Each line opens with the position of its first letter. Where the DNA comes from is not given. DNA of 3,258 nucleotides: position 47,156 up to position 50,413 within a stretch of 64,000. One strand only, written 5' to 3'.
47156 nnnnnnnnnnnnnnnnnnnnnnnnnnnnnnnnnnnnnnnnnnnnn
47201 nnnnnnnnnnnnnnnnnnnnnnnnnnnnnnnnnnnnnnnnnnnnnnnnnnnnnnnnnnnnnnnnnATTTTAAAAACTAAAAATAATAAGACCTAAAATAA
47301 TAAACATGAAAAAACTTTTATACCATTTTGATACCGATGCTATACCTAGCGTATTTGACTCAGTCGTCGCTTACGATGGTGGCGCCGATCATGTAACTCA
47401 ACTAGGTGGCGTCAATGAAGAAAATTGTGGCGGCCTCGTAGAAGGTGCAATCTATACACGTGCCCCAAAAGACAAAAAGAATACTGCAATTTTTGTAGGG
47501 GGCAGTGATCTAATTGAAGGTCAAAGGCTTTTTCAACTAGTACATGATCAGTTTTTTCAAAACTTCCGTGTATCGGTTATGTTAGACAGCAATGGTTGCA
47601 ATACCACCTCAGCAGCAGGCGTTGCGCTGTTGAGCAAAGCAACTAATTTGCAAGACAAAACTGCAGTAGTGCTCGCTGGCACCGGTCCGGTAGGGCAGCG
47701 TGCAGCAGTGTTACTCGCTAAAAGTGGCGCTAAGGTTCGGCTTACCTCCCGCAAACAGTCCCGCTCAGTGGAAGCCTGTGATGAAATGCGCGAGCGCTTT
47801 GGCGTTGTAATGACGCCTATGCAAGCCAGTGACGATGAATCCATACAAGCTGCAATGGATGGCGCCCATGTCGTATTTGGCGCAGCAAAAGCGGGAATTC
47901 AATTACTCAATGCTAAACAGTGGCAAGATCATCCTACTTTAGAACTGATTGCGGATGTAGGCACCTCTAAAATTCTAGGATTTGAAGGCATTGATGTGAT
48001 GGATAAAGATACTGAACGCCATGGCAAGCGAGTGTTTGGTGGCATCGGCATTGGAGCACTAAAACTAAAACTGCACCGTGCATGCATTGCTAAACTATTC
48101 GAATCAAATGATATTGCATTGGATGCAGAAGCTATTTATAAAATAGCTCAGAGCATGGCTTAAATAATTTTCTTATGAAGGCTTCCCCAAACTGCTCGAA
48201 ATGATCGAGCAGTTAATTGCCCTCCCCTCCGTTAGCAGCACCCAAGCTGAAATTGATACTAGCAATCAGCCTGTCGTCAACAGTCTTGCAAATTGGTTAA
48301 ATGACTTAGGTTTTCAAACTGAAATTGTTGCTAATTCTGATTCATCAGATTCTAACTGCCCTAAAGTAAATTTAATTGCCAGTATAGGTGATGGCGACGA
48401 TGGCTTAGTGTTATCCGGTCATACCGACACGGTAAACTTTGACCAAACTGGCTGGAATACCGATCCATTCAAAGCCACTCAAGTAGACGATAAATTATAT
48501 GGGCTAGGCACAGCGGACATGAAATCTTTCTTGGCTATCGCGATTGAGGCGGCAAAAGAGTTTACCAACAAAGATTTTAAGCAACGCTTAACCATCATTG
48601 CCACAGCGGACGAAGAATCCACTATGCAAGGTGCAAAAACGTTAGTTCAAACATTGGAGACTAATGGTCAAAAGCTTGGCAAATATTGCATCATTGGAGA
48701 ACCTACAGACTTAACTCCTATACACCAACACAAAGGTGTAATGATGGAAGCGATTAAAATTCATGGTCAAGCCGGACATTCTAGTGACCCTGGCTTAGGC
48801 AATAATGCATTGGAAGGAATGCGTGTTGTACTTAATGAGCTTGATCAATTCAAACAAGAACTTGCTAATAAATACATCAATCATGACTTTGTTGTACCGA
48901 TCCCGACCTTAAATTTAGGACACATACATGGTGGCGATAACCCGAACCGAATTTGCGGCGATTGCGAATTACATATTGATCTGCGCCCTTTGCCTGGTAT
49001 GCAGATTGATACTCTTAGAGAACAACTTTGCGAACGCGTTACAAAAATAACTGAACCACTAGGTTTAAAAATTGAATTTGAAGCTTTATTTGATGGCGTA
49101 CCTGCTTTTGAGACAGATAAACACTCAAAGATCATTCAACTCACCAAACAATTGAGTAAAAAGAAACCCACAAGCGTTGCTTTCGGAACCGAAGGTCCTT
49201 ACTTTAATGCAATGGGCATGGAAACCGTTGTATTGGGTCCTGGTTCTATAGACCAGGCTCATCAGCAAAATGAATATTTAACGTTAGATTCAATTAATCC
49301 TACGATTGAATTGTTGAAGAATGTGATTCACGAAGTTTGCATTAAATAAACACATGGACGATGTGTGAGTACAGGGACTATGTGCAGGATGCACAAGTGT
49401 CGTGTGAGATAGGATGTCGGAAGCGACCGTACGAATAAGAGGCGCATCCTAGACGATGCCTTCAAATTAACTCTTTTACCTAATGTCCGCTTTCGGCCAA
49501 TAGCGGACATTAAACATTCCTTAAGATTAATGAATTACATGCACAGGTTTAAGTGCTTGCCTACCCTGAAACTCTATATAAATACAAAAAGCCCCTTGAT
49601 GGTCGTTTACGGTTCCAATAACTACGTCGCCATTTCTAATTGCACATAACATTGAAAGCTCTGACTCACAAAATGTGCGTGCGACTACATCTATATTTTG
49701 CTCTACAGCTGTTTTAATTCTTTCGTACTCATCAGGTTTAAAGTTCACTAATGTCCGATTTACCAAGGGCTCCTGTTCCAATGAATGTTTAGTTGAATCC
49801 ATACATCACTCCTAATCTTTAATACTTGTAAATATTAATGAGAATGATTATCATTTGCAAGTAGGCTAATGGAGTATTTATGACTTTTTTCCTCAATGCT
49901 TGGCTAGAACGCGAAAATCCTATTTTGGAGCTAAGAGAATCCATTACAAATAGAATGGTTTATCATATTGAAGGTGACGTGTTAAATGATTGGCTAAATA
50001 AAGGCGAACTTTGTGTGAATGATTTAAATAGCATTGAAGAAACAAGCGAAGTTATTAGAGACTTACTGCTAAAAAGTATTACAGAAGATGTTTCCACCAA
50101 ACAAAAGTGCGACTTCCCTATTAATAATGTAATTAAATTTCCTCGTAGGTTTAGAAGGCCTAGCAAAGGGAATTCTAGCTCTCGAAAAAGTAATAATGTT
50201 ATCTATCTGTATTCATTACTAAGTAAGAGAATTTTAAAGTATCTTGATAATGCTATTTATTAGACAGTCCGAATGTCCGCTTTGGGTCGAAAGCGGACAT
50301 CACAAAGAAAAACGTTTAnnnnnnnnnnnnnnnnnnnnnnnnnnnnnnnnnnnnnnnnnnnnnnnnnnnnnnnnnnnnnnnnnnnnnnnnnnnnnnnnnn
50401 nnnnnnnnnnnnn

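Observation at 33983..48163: Serine-cycle / C1-transfer gene island in a low-GC gammaproteobacterium, with a lone Ftr-like gene beside an MTHFS-like gene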

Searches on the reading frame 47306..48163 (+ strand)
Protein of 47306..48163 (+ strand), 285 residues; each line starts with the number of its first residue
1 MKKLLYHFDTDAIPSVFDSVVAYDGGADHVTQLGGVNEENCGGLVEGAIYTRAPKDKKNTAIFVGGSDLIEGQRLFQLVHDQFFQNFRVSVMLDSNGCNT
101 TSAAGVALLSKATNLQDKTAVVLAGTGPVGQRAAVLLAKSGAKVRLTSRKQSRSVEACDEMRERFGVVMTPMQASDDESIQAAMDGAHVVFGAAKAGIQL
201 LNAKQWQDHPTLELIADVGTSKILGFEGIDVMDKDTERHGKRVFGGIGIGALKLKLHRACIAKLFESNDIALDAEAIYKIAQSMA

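Call 3: search_protein_families(library=pfam, proteins=[window:47306-48163:+])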
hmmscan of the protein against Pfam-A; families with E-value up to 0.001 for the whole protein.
window:47306-48163:+ (285 aa): 6 families
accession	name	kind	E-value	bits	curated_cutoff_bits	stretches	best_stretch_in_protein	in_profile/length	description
PF09176.16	Mpt_N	-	4.9e-30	103.9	27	1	16-96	1-81/81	Methylene-tetrahydromethanopterin dehydrogenase, N-terminal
PF05368.20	NmrA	-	6.9e-06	26.3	27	1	117-195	2-78/298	NmrA-like family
PF00106.31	adh_short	-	1.3e-05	25.2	26.6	1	118-192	1-76/195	short chain dehydrogenase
PF13460.12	NAD_binding_10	-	7.7e-05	23.1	27.2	1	125-199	2-73/184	NAD(P)H-binding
PF13241.12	NAD_binding_7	-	0.00037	21.5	22.1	1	115-195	5-70/104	Putative NAD(P)-binding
PF13561.12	adh_short_C2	-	0.00069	19.7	27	0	129-192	8-70/236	Enoyl-(Acyl carrier protein) reductase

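Call 4: search_protein_families(library=ncbifam, proteins=[window:47306-48163:+])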
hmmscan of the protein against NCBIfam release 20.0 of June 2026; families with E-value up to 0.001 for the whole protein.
window:47306-48163:+ (285 aa): 42 families (the best 25 are shown)
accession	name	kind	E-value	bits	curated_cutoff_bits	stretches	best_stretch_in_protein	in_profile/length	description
NF052562.1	RADHDNL4305835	equivalog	1.8e-06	27.6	400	1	114-195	4-85/252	NADP-dependent (R)-specific alcohol dehydrogenase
NF005559.1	PRK07231.1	subfamily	2.2e-06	27.3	215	1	115-195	2-82/249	glucose 1-dehydrogenase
NF049979.1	AlphHSDSHdhA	equivalog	4e-06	26.5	350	1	115-184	1-71/258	7alpha-hydroxysteroid dehydrogenase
NF004203.0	PRK05653.2-4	subfamily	4.3e-06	26.3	313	1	114-192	3-82/260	3-oxoacyl-ACP reductase FabG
NF005681.0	PRK07478.1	subfamily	5.5e-06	25.9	267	1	113-193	2-83/254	SDR family oxidoreductase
NF009093.0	PRK12429.1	subfamily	6.8e-06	25.5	258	1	114-200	2-94/259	3-hydroxybutyrate dehydrogenase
NF006132.0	PRK08277.1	subfamily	7.7e-06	25.5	281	1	110-193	3-87/280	D-mannonate oxidoreductase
NF005449.0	PRK07041.1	equivalog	7.9e-06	25.9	257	1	113-202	3-96/240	SDR family oxidoreductase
NF005594.0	PRK07326.1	equivalog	9.8e-06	25.3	271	1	114-193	3-82/237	SDR family oxidoreductase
NF006070.0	PRK08213.1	subfamily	1e-05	25.2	279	1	111-189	6-85/259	gluconate 5-dehydrogenase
NF005853.0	PRK07774.1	equivalog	1.2e-05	24.8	303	1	114-195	3-85/250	SDR family oxidoreductase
NF005402.0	PRK06949.1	equivalog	1.3e-05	24.5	358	1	110-193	2-86/260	SDR family oxidoreductase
NF005468.0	PRK07062.1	equivalog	1.4e-05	24.8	266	1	113-196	4-90/265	SDR family oxidoreductase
NF009931.0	PRK13394.1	subfamily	2.1e-05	24.1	340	1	112-202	2-98/262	3-hydroxybutyrate dehydrogenase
NF004526.0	PRK05872.1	subfamily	2.8e-05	23.4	276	1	111-194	4-87/297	short-chain dehydrogenase/reductase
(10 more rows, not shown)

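Call 38: search_solved_structures(query=window:47306-48163:+, show_alignments=1)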
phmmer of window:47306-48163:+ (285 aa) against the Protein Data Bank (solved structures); distinct sequences matched with E-value up to 0.001: 4.
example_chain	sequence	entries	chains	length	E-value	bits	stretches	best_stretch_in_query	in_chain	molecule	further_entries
6tge_A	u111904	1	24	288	7.4e-94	317.1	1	2-285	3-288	Bifunctional NADP-dependent methylenetetrahydromethanopterin dehydrogenase/methylenetetrah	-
1lu9_A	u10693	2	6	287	7.6e-94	317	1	2-285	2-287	Methylene Tetrahydromethanopterin Dehydrogenase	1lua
6tlk_A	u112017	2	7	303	8.9e-94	316.8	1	2-285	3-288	Bifunctional protein MdtA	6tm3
4trr_A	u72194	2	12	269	8.1e-05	25.2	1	113-203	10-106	Putative D-beta-hydroxybutyrate dehydrogenase | 3-hydroxybutyrate dehydrogenase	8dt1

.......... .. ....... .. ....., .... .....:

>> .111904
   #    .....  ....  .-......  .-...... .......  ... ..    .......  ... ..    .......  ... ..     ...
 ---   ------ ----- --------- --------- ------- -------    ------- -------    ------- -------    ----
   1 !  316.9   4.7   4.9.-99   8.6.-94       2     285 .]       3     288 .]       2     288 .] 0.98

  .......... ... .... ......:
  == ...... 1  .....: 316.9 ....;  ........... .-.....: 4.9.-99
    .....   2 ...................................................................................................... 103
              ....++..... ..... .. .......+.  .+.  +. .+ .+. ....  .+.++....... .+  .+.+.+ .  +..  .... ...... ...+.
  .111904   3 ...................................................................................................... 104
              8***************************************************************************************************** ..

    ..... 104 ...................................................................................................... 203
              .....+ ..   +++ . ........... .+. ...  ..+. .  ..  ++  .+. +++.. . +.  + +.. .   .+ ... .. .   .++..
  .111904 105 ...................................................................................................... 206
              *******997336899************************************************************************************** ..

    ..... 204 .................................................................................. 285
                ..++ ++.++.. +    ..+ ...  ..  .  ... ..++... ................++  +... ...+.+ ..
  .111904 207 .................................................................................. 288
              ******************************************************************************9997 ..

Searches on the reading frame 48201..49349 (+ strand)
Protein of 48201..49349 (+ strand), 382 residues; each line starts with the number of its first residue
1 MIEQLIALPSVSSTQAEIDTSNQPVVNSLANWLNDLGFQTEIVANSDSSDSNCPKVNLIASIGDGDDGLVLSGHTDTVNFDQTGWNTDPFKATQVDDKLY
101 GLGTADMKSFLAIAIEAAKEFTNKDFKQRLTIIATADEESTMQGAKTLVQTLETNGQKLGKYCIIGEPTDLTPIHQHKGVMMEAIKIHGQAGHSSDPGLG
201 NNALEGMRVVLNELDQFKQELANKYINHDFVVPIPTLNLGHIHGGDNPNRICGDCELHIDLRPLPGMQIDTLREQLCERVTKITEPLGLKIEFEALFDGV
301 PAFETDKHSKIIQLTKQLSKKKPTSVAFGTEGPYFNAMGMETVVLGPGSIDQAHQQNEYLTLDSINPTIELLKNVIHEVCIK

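Call 8: search_protein_families(library=ncbifam, proteins=[window:48201-49349:+], max_evalue=1e-10)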
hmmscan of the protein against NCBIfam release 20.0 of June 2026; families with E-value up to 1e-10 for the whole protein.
window:48201-49349:+ (382 aa): 41 families (the best 25 are shown)
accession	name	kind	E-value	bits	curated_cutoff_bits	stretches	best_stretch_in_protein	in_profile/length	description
NF003474.0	PRK05111.1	equivalog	1.4e-152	508.1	460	1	1-381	11-382/383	acetylornithine deacetylase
TIGR01892.1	AcOrn-deacetyl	equivalog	1e-107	360.4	297.7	1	3-376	4-365/365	acetylornithine deacetylase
NF005710.0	PRK07522.1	subfamily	1.1e-86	291.5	412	1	2-380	14-389/391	acetylornithine deacetylase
TIGR01910.1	DapE-ArgE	subfamily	5.5e-58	196.9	217.6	1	3-367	5-369/373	ArgE/DapE family deacylase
NF006365.0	PRK08588.1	subfamily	2.6e-54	185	289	1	17-378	18-379/383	succinyl-diaminopimelate desuccinylase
NF006400.0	PRK08651.1-3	equivalog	7.9e-47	159.9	374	1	20-379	30-406/410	succinyl-diaminopimelate desuccinylase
NF006399.0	PRK08651.1-2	equivalog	5.9e-43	147.4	381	1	2-377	7-402/405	succinyl-diaminopimelate desuccinylase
NF009557.0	PRK13009.1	equivalog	2.8e-42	145.2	284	1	3-379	10-374/377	succinyl-diaminopimelate desuccinylase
TIGR01246.1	dapE_proteo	equivalog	6.4e-42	143.9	361.8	1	4-378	7-369/370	succinyl-diaminopimelate desuccinylase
NF006439.0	PRK08737.1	equivalog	3.1e-39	135.1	345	1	37-376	42-361/364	acetylornithine deacetylase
NF006402.0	PRK08651.1-5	equivalog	2.8e-37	128.6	369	1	60-378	49-366/369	succinyl-diaminopimelate desuccinylase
NF006398.0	PRK08651.1-1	equivalog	4e-37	128.1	439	1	21-380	33-400/403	succinyl-diaminopimelate desuccinylase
NF009558.0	PRK13013.1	equivalog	2.1e-34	118.9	428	1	21-376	37-420/429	acetylornithine deacetylase/succinyl-diaminopimelate desuccinylase family protein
TIGR01900.1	dapE-gram_pos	equivalog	7.1e-33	113.9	304.2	1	58-374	48-348/351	succinyl-diaminopimelate desuccinylase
NF010589.0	PRK13983.1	equivalog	1.7e-32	112.9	333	1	3-368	21-398/409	M20 family metallo-hydrolase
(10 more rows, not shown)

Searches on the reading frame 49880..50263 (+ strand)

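Call 8: search_protein_families(library=ncbifam, proteins=[window:49880-50263:+], max_evalue=1e-10)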
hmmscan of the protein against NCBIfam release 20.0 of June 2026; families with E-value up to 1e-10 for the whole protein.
window:49880-50263:+ (127 aa): 1 family
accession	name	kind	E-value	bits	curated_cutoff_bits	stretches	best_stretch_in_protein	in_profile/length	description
NF050178.1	PA4570_fam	equivalog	9.1e-14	51.5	100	1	1-64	1-66/69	PA4570 family protein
